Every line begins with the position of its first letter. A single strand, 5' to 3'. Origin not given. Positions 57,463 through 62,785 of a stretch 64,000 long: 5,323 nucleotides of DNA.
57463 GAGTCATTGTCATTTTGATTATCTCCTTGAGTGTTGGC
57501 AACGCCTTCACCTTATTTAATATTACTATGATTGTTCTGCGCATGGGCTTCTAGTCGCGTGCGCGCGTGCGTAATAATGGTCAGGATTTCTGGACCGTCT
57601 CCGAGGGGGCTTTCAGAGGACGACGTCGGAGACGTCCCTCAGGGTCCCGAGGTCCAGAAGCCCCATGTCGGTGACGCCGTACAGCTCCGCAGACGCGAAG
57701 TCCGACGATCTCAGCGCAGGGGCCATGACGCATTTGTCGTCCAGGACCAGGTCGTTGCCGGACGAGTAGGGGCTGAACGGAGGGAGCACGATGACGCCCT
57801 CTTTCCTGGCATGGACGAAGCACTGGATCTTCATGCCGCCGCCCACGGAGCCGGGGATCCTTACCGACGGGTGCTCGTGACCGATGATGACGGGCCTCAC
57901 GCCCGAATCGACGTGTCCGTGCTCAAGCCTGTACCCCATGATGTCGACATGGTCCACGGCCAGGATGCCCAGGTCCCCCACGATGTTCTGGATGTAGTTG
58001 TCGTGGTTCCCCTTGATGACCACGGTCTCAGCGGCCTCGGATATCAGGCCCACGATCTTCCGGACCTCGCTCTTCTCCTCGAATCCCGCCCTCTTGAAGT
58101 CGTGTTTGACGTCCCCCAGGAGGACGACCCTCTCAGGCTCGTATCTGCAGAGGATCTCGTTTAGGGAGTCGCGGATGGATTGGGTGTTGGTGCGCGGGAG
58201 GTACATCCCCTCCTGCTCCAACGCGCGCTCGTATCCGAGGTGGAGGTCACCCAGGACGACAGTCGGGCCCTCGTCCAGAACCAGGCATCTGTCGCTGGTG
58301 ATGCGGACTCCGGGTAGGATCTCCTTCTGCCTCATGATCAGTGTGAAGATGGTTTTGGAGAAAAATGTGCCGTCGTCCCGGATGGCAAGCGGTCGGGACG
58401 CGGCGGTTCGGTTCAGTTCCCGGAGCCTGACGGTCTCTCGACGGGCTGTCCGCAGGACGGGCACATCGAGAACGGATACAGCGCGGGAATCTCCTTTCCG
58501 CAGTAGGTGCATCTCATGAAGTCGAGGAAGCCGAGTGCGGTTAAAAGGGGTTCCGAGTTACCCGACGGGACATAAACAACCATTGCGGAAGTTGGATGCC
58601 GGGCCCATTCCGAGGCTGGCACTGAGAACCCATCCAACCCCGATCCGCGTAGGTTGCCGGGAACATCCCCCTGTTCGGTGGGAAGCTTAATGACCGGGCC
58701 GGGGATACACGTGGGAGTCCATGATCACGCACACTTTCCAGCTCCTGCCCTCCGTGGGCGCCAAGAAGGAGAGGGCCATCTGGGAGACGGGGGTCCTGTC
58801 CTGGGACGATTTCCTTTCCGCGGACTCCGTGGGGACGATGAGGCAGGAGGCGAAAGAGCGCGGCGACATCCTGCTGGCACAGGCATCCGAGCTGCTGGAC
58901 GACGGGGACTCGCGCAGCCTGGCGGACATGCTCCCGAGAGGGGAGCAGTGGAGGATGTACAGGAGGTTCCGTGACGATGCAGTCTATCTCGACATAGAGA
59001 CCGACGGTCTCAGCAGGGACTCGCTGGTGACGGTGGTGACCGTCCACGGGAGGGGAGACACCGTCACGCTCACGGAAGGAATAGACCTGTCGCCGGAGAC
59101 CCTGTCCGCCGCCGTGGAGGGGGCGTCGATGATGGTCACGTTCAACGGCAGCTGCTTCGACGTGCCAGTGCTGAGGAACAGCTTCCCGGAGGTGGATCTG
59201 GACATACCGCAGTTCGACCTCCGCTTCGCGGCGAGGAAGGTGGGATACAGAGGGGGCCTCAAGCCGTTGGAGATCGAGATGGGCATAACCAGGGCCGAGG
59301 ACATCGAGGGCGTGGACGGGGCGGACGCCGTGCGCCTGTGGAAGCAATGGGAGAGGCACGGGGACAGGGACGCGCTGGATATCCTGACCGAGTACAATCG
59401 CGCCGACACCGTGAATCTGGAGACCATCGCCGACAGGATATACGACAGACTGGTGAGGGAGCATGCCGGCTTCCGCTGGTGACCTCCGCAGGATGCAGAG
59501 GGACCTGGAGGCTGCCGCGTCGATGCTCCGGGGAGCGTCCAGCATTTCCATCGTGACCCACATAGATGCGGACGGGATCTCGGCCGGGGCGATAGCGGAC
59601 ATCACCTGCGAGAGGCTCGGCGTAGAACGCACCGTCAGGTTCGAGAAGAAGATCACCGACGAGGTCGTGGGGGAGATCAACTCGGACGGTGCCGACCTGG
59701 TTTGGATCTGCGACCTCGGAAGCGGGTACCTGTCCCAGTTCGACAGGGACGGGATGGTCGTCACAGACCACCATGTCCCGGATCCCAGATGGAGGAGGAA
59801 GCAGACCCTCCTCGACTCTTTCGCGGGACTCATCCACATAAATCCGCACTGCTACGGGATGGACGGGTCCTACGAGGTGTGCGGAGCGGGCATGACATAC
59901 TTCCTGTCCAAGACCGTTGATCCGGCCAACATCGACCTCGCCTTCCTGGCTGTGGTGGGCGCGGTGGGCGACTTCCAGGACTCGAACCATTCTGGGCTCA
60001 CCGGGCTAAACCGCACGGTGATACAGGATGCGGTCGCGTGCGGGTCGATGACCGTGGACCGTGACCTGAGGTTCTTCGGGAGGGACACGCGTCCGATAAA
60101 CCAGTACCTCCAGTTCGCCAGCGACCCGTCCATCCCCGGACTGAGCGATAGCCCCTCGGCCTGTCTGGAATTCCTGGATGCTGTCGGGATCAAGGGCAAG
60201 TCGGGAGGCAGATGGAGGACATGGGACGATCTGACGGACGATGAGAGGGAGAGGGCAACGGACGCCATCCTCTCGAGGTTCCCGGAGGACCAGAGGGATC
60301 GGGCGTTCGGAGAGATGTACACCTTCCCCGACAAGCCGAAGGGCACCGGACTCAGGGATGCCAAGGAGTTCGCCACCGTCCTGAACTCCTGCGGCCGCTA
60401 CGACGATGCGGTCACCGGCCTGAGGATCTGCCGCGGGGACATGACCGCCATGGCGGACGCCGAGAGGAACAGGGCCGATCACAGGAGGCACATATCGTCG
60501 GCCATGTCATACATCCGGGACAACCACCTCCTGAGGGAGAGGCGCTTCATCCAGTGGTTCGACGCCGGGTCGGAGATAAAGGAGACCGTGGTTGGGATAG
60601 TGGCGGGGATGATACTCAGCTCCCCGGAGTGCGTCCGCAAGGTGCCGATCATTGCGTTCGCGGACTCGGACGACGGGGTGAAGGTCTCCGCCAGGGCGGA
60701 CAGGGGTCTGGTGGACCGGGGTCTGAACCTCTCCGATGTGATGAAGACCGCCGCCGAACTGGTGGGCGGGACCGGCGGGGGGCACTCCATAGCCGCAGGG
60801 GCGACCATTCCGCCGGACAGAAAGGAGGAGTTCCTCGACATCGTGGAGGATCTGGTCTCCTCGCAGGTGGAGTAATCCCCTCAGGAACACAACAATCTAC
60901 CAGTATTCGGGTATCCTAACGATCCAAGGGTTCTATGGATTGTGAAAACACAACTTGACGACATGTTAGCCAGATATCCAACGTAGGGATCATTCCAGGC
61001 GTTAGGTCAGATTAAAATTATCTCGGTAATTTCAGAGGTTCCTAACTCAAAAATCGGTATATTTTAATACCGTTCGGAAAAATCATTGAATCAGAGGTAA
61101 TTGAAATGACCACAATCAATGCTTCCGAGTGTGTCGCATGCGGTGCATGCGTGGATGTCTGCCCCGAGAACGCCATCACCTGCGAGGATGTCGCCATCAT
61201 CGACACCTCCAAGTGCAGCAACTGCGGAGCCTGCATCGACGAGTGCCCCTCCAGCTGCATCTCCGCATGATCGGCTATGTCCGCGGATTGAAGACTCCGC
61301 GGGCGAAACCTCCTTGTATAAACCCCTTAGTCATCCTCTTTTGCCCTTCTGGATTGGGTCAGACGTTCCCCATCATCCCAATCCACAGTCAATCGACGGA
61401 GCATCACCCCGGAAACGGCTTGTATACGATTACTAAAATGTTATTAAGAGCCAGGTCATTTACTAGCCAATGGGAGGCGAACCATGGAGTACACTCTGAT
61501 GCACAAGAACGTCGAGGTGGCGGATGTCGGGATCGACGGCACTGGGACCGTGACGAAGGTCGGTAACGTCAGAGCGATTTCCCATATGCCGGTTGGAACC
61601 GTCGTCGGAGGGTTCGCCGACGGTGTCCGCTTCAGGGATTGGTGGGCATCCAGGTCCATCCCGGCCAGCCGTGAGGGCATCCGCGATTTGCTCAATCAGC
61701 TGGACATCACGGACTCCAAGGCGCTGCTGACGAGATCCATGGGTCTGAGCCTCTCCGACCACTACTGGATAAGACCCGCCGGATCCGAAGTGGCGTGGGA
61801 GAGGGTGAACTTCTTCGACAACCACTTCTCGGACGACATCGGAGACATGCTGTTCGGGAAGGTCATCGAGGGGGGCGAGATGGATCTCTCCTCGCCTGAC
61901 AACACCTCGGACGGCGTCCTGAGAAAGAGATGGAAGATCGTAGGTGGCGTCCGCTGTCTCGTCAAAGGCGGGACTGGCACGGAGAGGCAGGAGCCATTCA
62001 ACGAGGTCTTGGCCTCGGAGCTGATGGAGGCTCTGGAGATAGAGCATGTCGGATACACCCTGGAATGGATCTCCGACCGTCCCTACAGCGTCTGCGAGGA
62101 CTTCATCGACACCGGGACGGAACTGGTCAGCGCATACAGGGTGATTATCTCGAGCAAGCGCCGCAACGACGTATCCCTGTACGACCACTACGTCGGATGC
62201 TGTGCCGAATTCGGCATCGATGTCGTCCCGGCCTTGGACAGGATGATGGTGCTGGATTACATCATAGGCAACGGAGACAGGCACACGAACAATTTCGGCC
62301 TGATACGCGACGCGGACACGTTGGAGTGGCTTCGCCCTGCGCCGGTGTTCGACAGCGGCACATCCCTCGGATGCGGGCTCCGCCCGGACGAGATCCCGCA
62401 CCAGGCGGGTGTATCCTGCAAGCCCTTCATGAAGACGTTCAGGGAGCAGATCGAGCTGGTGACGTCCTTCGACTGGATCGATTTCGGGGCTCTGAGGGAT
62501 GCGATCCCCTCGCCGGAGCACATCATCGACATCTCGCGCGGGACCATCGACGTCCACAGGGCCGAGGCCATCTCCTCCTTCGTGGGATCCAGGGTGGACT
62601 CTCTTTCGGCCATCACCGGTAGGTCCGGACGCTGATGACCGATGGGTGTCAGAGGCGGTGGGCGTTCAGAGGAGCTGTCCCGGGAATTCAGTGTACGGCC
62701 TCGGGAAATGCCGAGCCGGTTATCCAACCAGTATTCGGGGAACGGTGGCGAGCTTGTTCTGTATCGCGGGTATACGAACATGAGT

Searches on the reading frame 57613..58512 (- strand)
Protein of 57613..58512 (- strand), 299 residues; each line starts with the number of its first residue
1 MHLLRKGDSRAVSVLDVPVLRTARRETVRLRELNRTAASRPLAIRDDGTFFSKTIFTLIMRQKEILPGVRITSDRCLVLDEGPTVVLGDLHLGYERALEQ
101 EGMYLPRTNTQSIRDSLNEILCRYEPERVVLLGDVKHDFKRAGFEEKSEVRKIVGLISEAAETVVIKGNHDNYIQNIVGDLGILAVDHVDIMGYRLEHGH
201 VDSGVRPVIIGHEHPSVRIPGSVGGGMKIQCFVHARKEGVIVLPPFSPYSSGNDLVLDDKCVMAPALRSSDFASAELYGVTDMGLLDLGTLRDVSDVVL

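Call 7: search_protein_families(library=pfam, proteins=[window:57613-58512:-])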
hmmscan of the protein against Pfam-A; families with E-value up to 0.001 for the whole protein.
window:57613-58512:- (299 aa): 1 family
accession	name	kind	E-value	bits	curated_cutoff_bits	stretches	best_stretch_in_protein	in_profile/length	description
PF00149.33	Metallophos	-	8.9e-05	23.4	21.5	1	83-178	2-77/191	Calcineurin-like phosphoesterase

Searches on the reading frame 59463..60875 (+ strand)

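Call 7: search_protein_families(library=pfam, proteins=[window:59463-60875:+])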
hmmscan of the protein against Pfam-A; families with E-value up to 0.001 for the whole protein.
window:59463-60875:+ (470 aa): 3 families
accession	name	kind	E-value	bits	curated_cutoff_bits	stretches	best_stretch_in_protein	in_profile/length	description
PF21763.2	DHH_CID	-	1.6e-21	76.9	27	1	204-272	1-69/84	DHH-CID domain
PF02272.25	DHHA1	-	3.6e-18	66.4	25.9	1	371-466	12-101/102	DHHA1 domain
PF01368.27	DHH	-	0.00054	20.7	28.1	0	28-148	2-101/125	DHH family, N-terminal domain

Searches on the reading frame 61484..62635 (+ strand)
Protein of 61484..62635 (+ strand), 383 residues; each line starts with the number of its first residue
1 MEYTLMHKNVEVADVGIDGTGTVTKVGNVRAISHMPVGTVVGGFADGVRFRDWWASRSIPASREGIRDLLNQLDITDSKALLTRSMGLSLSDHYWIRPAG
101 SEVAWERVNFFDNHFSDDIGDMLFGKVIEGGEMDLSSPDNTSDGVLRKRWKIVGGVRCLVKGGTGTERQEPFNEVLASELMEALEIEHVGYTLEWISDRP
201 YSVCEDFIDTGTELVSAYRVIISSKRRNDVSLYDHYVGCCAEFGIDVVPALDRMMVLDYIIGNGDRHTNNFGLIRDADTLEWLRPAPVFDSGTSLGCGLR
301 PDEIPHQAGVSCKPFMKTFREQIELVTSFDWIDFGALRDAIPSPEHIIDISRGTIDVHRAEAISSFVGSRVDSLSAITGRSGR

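Call 7: search_protein_families(library=pfam, proteins=[window:61484-62635:+])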
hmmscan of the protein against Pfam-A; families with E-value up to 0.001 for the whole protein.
window:61484-62635:+ (383 aa): 2 families
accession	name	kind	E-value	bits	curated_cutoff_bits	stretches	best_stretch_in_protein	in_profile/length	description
PF07804.18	HipA_C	-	9.5e-06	25.9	30.5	1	169-294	33-162/213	HipA-like C-terminal domain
PF00454.33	PI3_PI4_kinase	-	0.00082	19.8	27.1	0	251-271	134-154/241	Phosphatidylinositol 3- and 4-kinase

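Call 66: search_protein_families(library=padloc, proteins=[window:61484-62632:+], max_evalue=0.001)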
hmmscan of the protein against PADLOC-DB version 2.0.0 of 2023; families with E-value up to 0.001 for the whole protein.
window:61484-62632:+ (383 aa): 7 families
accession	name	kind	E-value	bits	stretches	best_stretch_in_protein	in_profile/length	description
PDLC04340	PDC-M03A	-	4.2e-15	54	1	168-304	44-180/280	-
PDLC04344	PDC-M03A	-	2.3e-14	51.5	2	255-300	154-197/305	-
PDLC04342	PDC-M03A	-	1.8e-11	42.1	1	250-305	147-204/299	-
PDLC04339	PDC-M03A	-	4.6e-11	40.6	1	170-309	47-192/293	-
PDLC04341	PDC-M03A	-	1.2e-09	36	1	254-297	152-195/294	-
PDLC04345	PDC-M03A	-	2.1e-06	25.2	1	249-303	146-201/302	-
PDLC04343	PDC-M03A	-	0.00037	17.6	0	255-301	218-265/370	-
